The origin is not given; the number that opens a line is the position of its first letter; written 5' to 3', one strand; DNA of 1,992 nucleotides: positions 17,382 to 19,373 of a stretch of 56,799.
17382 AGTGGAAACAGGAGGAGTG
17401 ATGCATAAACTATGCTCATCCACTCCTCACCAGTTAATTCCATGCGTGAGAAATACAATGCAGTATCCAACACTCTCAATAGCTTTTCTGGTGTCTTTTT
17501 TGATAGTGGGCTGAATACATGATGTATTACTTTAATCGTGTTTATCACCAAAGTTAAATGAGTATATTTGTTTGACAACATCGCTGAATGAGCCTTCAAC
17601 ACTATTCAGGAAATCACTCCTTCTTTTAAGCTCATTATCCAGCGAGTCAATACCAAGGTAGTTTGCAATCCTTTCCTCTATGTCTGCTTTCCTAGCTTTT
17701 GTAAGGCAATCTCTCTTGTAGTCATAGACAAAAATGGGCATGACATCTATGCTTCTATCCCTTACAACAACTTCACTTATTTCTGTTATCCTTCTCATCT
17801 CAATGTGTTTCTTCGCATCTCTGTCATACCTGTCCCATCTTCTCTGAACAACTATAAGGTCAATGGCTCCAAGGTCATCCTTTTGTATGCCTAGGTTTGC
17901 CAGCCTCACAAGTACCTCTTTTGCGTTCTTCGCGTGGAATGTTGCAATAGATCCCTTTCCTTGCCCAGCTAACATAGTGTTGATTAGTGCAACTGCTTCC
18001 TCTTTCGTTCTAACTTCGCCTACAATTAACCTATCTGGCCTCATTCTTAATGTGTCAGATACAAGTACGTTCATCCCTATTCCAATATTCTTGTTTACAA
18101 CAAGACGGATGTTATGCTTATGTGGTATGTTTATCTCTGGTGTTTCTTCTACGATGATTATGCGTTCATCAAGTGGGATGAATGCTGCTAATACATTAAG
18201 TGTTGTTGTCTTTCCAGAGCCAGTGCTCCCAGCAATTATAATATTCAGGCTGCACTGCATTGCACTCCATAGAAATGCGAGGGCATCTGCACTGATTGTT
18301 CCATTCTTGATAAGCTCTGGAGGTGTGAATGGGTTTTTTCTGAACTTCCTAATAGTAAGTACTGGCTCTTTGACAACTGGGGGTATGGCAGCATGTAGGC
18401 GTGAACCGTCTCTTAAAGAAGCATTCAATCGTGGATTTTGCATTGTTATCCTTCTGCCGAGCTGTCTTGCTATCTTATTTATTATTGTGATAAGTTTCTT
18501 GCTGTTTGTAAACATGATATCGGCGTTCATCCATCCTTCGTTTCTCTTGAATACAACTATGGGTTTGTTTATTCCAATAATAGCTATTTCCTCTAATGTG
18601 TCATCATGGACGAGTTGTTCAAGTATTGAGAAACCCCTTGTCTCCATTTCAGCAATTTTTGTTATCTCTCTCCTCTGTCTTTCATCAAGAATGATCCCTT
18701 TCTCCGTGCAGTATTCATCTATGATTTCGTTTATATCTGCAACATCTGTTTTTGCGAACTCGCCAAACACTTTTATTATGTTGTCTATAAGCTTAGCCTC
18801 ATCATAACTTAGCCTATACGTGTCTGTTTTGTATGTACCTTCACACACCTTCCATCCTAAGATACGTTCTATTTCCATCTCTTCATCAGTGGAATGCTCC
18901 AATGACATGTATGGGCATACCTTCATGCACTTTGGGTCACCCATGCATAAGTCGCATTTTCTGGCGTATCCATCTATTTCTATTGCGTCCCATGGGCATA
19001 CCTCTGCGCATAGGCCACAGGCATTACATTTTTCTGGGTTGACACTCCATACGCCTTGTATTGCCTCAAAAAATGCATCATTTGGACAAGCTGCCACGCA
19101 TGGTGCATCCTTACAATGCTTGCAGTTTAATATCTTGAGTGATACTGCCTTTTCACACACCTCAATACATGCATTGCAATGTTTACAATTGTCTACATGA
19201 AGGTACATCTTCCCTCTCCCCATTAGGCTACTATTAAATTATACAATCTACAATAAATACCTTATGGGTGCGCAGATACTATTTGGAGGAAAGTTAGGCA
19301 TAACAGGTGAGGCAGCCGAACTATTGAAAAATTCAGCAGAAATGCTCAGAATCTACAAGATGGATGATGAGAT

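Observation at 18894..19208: Sixteen-cysteine poly-[4Fe-4S] module fused to the N-terminus of a type IV filament ATPase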

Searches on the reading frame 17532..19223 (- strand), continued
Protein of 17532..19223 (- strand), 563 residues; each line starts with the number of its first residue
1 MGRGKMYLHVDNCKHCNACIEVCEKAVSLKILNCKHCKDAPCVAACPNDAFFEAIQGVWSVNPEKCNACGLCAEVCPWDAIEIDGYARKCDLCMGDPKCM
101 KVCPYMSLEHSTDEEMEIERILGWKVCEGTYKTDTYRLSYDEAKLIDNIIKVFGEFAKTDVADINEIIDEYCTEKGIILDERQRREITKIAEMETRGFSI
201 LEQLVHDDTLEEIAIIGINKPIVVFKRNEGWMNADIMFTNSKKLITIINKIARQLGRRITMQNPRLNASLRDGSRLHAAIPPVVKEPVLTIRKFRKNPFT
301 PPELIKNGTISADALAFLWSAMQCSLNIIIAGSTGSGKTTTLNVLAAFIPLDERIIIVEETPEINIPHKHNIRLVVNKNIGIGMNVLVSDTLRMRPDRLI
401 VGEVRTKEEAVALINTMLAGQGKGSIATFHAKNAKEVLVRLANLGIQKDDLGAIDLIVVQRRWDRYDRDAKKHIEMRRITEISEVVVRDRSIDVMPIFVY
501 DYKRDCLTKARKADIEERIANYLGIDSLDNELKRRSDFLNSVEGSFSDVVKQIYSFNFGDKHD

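Call 79: find_encoding_contigs(protein=P0116, flank=9000, max_places=1)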
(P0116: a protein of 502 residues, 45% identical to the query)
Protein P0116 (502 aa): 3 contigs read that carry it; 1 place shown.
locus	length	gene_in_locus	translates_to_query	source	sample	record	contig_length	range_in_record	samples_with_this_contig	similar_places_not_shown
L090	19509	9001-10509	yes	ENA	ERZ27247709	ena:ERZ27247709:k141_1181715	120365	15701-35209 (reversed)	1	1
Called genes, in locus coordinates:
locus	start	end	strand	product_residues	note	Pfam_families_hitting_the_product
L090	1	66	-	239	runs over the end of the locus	PF00483:NTP_transferase, PF01128:IspD (weak), PF12804:NTP_transf_3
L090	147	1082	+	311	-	PF00535:Glycos_transf_2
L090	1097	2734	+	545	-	PF13231:PMT_2 (weak)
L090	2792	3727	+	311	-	PF01073:3Beta_HSD, PF01370:Epimerase, PF02719:Polysacc_synt_2, PF04321:RmlD_sub_bind, PF07993:NAD_binding_4, PF13460:NAD_binding_10, PF16363:GDP_Man_Dehyd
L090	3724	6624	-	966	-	PF02516:STT3 (weak), PF22627:AglB_core-like (weak)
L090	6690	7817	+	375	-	PF01134:GIDA (weak), PF05834:Lycopene_cycl (faint), PF12831:FAD_oxidored (weak), PF22578:GGR_cat (faint)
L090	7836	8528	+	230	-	PF01255:Prenyltransf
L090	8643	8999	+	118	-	PF02643:DUF192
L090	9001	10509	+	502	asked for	PF00437:T2SSE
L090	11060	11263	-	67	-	PF10967:DUF2769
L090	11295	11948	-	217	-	PF02525:Flavodoxin_2 (faint), PF03358:FMN_red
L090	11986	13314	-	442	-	PF02881:SRP54_N, PF00448:SRP54, PF01656:CbiA (weak), PF02978:SRP_SPB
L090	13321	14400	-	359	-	PF00383:dCMP_cyt_deam_1, PF14437:MafB19-deam, PF01872:RibD_C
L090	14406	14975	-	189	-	PF00925:GTP_cyclohydro2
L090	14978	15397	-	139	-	PF00885:DMRL_synthase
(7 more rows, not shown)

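Call 80: find_encoding_contigs(protein=P0076, flank=9000, max_places=1)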
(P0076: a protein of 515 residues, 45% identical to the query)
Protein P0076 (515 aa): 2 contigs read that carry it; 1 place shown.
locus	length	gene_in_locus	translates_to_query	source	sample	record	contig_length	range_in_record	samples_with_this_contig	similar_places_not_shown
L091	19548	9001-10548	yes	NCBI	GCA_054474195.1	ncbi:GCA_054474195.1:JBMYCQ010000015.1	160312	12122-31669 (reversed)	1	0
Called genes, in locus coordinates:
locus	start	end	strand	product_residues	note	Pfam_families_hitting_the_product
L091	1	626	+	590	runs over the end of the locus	PF00009:GTP_EFTU, PF01926:MMR_HSR1 (weak), PF03144:GTP_EFTU_D2 (weak), PF11987:IF-2, PF14578:GTP_EFTU_D4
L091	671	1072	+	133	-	PF01092:Ribosomal_S6e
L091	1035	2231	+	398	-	PF00009:GTP_EFTU, PF03193:RsgA_GTPase (weak), PF03144:GTP_EFTU_D2, PF09173:eIF2_C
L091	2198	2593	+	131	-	PF18477:PIN_9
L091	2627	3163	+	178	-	PF00719:Pyrophosphatase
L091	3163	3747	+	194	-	PF03876:SHS2_Rpb7-N, PF00575:S1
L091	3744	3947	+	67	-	PF06093:Spt4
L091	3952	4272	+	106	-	PF01282:Ribosomal_S24e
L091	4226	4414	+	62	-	PF01599:Ribosomal_S27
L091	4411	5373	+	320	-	PF00814:TsaD, PF22521:HypF_C_2 (weak)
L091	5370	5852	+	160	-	-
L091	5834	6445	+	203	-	PF02660:G3P_acyltransf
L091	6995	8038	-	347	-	PF22025:ThiI_fer, PF02926:THUMP, PF02568:ThiI, PF06508:QueC (faint)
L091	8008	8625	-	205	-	PF00702:Hydrolase, PF12710:HAD, PF13419:HAD_2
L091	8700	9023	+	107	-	-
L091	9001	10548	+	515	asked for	PF13237:Fer4_10 (weak), PF12838:Fer4_7, PF13187:Fer4_9, PF13247:Fer4_11, PF25160:LdpA_Fe-S-bd, PF00037:Fer4, PF12837:Fer4_6, PF00437:T2SSE, +3 more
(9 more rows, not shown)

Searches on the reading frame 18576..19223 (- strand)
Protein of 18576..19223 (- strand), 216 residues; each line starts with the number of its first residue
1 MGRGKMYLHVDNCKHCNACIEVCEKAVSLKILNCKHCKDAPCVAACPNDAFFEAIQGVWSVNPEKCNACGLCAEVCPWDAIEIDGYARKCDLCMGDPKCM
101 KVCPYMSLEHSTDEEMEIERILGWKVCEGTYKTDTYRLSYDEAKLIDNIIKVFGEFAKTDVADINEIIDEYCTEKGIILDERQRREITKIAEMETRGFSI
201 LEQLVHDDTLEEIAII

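Call 56: search_protein_representatives(alignment_id=A3)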
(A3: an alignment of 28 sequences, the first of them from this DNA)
Query: 28 sequences, 240 profile positions. Proteins with E-value up to 0.001 (for the whole library): 20733; up to 1e-10: 3696; up to 1e-30: 40. The best 150 are listed.
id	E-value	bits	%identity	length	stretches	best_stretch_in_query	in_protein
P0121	2.5e-74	266.4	-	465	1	1-240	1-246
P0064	3.6e-65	236.4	-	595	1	1-240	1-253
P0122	4.8e-65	236.0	-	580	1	1-240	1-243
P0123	2.0e-61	224.2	-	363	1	19-240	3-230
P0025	3.5e-59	216.8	-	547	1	1-240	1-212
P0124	3.9e-58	213.4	-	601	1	1-240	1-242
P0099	2.3e-56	207.6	-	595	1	1-240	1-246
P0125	1.4e-54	201.8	-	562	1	1-240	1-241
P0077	9.2e-53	195.8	-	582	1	1-240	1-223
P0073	1.3e-50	188.8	-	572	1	1-239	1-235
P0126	2.0e-47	178.4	-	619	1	5-239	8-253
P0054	1.8e-46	175.2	-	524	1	6-240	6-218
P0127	4.4e-46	174.0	-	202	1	1-201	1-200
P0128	1.2e-45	172.5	-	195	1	1-198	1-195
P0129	2.4e-45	171.5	-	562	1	1-239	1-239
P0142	1.3e-35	139.6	-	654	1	3-237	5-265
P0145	7.2e-35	137.3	-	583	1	32-238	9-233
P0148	5.8e-34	134.3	-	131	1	1-130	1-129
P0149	6.5e-33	130.8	-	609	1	38-240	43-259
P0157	1.4e-26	110.2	-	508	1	60-239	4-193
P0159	9.1e-25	104.2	-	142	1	3-127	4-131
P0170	3.5e-23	99.0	-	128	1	1-119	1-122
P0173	6.5e-23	98.1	-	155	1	1-116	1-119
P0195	1.3e-20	90.6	-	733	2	3-125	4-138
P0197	1.7e-20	90.2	-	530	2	25-135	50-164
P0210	8.1e-20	88.0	-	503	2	22-130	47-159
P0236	3.9e-19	85.7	-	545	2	26-135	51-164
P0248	6.7e-19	85.0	-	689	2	6-125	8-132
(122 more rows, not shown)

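Call 58: find_encoding_contigs(protein=P0148, flank=5000, max_places=3)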
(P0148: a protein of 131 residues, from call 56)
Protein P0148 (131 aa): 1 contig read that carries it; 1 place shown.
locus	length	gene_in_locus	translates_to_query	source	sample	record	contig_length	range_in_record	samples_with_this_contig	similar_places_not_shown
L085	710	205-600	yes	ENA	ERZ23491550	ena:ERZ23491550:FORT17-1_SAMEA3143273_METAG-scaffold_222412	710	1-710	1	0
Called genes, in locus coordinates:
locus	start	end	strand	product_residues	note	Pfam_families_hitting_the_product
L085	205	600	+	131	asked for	PF12797:Fer4_2 (faint), PF12837:Fer4_6 (faint), PF12838:Fer4_7 (faint), PF13187:Fer4_9 (faint), PF13237:Fer4_10 (faint), PF00037:Fer4 (weak)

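Call 84: search_protein_families(library=pfam, proteins=[P0195, P0248, P0197, P0210, P0236, P0142, P0126, P0149, P0145, P0157], max_evalue=0.000001)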
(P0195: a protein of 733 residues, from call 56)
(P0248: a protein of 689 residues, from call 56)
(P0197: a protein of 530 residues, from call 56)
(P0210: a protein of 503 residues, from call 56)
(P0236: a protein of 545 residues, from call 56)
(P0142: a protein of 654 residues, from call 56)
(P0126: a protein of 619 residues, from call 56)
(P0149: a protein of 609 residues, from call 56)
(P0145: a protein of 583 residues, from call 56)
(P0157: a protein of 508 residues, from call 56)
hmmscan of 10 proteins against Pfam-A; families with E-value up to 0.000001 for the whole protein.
P0195 (733 aa): 4 families
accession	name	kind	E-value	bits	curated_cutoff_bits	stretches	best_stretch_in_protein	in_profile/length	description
PF00437.27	T2SSE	-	1.5e-21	77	24.9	1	342-568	36-256/370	Type II/IV secretion system protein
PF12838.12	Fer4_7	-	2e-09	38.2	27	0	38-84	2-50/52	4Fe-4S dicluster domain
PF12837.12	Fer4_6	-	3e-09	36.8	25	0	64-84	1-21/24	4Fe-4S binding domain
PF13187.11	Fer4_9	-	5.7e-08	33.1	27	0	71-123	1-51/52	4Fe-4S dicluster domain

P0248 (689 aa): 1 family
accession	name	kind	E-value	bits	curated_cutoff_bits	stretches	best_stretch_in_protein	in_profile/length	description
PF00437.27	T2SSE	-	2.6e-15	56.4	24.9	1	369-543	100-255/370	Type II/IV secretion system protein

P0197 (530 aa): 8 families
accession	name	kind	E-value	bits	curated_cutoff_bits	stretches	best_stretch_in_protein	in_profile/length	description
PF13247.11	Fer4_11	-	5.8e-26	91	26.2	1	55-144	8-99/100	4Fe-4S dicluster domain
PF03916.19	NrfD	-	1.6e-24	87.6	25.8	1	240-525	8-309/313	Polysulphide reductase, NrfD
PF13237.11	Fer4_10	-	1.5e-12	47.7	25.5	0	5-70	2-53/53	4Fe-4S dicluster domain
PF12838.12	Fer4_7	-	9.9e-11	42.4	27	0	89-139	2-52/52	4Fe-4S dicluster domain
PF13187.11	Fer4_9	-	1.3e-10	41.5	27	0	11-74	1-52/52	4Fe-4S dicluster domain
PF12797.12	Fer4_2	-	1.4e-09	37.7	24.5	0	81-101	2-22/22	4Fe-4S binding domain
PF00037.32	Fer4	-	4.8e-09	36.1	21.1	1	82-105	1-24/24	4Fe-4S binding domain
PF12837.12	Fer4_6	-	1.1e-08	35.1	25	0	81-104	1-24/24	4Fe-4S binding domain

P0210 (503 aa): 9 families
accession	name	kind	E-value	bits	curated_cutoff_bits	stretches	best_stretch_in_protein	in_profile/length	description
PF13247.11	Fer4_11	-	1.9e-23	83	26.2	1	54-144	7-99/100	4Fe-4S dicluster domain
PF12838.12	Fer4_7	-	1e-12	48.7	27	1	56-103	1-52/52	4Fe-4S dicluster domain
PF03916.19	NrfD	-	1.4e-12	48.3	25.8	1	253-401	8-175/313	Polysulphide reductase, NrfD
PF12837.12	Fer4_6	-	3.8e-11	42.8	25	0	81-104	1-24/24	4Fe-4S binding domain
PF00037.32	Fer4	-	5.6e-11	42.2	21.1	1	84-105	3-24/24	4Fe-4S binding domain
PF13187.11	Fer4_9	-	1e-10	41.9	27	0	11-73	1-51/52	4Fe-4S dicluster domain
PF13237.11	Fer4_10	-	4.5e-10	39.7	25.5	0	84-136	4-53/53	4Fe-4S dicluster domain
PF12797.12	Fer4_2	-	2.6e-09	36.9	24.5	0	5-23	3-21/22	4Fe-4S binding domain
PF12798.12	Fer4_3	-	8.7e-07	29.7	27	0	89-103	1-15/15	4Fe-4S binding domain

P0236 (545 aa): 9 families
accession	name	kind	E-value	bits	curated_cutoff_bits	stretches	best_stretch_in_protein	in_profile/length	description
PF13247.11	Fer4_11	-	1.1e-23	83.7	26.2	1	52-144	5-99/100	4Fe-4S dicluster domain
PF03916.19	NrfD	-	2.5e-20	73.8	25.8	1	262-530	7-299/313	Polysulphide reductase, NrfD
PF12838.12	Fer4_7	-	8.9e-14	52.1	27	1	56-103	1-52/52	4Fe-4S dicluster domain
PF13237.11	Fer4_10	-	1.8e-12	47.4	25.5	0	6-70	3-53/53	4Fe-4S dicluster domain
PF13187.11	Fer4_9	-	7.3e-11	42.4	27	0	11-73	1-51/52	4Fe-4S dicluster domain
PF00037.32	Fer4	-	9.6e-11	41.5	21.1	1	83-105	2-24/24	4Fe-4S binding domain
PF12837.12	Fer4_6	-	1.4e-10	41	25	0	81-104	1-24/24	4Fe-4S binding domain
PF12797.12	Fer4_2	-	1.7e-10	40.6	24.5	0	82-101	3-22/22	4Fe-4S binding domain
PF25160.1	LdpA_Fe-S-bd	-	7.3e-07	29.3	27.6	0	62-103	6-42/49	LdpA Fe-S cluster-binding domain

P0142 (654 aa): 9 families
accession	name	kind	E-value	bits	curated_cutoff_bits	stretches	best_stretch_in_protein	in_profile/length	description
PF00437.27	T2SSE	-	1.9e-38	132.5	24.9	1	289-588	37-344/370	Type II/IV secretion system protein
PF00037.32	Fer4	-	5.3e-16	58.1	21.1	2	66-87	2-23/24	4Fe-4S binding domain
PF12838.12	Fer4_7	-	9.2e-11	42.5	27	1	36-86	2-52/52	4Fe-4S dicluster domain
PF25160.1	LdpA_Fe-S-bd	-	5.3e-10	39.4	27.6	0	39-87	1-43/49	LdpA Fe-S cluster-binding domain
PF12837.12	Fer4_6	-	1.4e-09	37.9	25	1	66-87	3-24/24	4Fe-4S binding domain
PF14697.11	Fer4_21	-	2.7e-09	37.5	35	0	44-87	12-57/59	4Fe-4S dicluster domain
PF12797.12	Fer4_2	-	5e-08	32.8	24.5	0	67-84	5-22/22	4Fe-4S binding domain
PF13237.11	Fer4_10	-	4.3e-07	30.2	25.5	0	35-83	8-53/53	4Fe-4S dicluster domain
PF13187.11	Fer4_9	-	6.9e-07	29.6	27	0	36-87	2-52/52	4Fe-4S dicluster domain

P0126 (619 aa): 5 families
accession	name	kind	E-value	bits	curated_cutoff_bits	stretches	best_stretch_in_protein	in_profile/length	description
PF00437.27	T2SSE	-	7.4e-36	124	24.9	1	275-518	37-288/370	Type II/IV secretion system protein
PF12797.12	Fer4_2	-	2.1e-08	34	24.5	0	65-82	3-20/22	4Fe-4S binding domain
PF12837.12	Fer4_6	-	5.9e-08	32.7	25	0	64-87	1-24/24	4Fe-4S binding domain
PF12838.12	Fer4_7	-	1.6e-07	32.1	27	1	39-86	1-52/52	4Fe-4S dicluster domain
PF13247.11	Fer4_11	-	4.3e-07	30.5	26.2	1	38-103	8-77/100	4Fe-4S dicluster domain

P0149 (609 aa): 1 family
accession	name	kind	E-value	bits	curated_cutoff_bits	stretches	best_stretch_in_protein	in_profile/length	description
PF00437.27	T2SSE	-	4.9e-35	121.3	24.9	1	302-504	66-276/370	Type II/IV secretion system protein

P0145 (583 aa): 3 families
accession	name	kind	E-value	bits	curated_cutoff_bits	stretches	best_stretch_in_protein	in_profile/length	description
PF00437.27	T2SSE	-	2.3e-24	86.2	24.9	1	275-493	61-288/370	Type II/IV secretion system protein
PF13247.11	Fer4_11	-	2e-13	50.8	26.2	1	5-88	6-97/100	4Fe-4S dicluster domain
PF12837.12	Fer4_6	-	7.3e-07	29.3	25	1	34-55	3-24/24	4Fe-4S binding domain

P0157 (508 aa): 1 family
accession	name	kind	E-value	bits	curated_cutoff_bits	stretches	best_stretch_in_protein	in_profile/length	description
PF00437.27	T2SSE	-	5.6e-33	114.5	24.9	1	259-434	100-273/370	Type II/IV secretion system protein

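Call 87: find_homologous_proteins(query=P0195, max_evalue=1e-20)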
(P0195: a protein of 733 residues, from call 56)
Query P0195 (733 aa): 93 proteins with E <= 1e-20 among 8000 candidates.
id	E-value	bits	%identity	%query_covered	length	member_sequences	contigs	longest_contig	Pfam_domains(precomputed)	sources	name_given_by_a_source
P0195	0.0e+0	1696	100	100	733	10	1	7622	PF00437.27,PF12837.13,PF12838.13,PF13237.12,PF13187.12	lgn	-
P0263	0.0e+0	1525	88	100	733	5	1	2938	PF00437.27,PF12837.13,PF12838.13,PF13187.12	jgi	jgi:Flp pilus assembly CpaF family ATPase/Fe-S-cluster-containing hydrogenase component 2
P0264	0.0e+0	1463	85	100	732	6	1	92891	PF00437.27,PF12837.13,PF12838.13,PF13187.12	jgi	-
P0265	0.0e+0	1452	83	100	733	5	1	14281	PF00437.27,PF12837.13,PF00037.33,PF12838.13,PF13187.12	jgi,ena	-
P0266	4.2e-235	800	48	100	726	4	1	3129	PF00437.27,PF12837.13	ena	-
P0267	3.4e-230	784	57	79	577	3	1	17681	PF00437.27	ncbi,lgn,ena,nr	ncbi:hypothetical protein DRN67_00005 [Candidatus Micrarchaeota archaeon]|nr:MAG: hypothetical prote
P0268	7.1e-228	776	58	78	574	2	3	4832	PF00437.27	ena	-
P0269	9.4e-227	773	58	78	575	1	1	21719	PF00437.27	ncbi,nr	ncbi:Type II/IV secretion system protein [Candidatus Burarchaeum australiense]|nr:Type II/IV secreti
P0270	4.0e-224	764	43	98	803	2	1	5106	PF00437.27,PF12837.13,PF13247.12,PF12838.13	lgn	-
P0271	3.1e-223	761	56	78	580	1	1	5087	PF00437.27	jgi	jgi:Flp pilus assembly CpaF family ATPase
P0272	2.4e-220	752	58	76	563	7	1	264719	PF00437.27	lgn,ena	-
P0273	2.7e-220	751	46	99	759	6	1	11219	PF00437.27,PF13247.12,PF12838.13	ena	-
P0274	7.6e-216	737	46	99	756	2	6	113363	PF00437.27,PF12837.13,PF13247.12,PF12838.13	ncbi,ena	-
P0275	7.8e-198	677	59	65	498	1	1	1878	PF00437.27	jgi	-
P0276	4.0e-197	675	44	99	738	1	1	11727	PF00437.27,PF12837.13,PF13247.12,PF12838.13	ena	-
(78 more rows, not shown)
